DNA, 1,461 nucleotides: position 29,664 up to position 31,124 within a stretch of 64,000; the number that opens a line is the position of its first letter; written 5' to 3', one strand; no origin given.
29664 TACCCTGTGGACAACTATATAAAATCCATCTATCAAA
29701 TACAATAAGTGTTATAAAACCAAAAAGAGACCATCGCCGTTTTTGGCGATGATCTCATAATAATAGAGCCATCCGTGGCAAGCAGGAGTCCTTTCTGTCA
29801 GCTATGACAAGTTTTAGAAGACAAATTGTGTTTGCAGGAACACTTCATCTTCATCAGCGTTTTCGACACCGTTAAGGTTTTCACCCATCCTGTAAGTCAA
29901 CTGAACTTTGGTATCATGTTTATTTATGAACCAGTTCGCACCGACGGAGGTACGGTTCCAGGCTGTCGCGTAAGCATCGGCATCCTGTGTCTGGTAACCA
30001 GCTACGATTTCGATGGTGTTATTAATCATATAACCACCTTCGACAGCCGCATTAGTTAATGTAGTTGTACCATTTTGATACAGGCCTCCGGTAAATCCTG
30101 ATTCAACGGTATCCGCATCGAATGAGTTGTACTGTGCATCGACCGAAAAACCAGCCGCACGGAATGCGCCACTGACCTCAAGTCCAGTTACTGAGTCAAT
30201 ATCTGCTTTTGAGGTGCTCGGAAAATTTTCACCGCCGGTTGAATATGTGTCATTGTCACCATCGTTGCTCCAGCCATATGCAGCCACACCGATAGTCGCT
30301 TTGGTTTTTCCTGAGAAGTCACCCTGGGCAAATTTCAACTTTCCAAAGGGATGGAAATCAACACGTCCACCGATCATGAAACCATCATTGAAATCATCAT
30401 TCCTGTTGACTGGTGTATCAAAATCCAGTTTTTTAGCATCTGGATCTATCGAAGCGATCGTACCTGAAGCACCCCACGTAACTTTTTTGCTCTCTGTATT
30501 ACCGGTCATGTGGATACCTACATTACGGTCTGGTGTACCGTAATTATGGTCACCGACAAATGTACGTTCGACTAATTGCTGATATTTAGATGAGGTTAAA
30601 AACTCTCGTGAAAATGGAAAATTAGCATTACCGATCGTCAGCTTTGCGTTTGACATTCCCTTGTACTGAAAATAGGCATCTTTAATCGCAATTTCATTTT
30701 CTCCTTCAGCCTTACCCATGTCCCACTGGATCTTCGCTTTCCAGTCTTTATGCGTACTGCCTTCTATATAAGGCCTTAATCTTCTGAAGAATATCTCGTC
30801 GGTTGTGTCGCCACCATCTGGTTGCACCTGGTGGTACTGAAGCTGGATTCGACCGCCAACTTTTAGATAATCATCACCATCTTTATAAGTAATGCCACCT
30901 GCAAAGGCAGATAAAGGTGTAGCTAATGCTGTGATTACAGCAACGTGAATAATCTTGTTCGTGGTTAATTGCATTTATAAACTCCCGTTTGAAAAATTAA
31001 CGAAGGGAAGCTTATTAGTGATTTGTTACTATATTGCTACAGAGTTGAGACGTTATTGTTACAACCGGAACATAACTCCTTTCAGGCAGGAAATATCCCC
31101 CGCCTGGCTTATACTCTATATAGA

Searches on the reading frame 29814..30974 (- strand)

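Call 92: search_protein_families(library=pfam, proteins=[window:29814-30974:-], max_evalue=0.00001)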
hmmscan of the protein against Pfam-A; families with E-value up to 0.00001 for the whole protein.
window:29814-30974:- (386 aa): 1 family
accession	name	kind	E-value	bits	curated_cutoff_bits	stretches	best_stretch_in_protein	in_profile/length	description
PF07396.17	Porin_O_P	-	6.7e-18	65.5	20.9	1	38-362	2-342/370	Phosphate-selective porin O and P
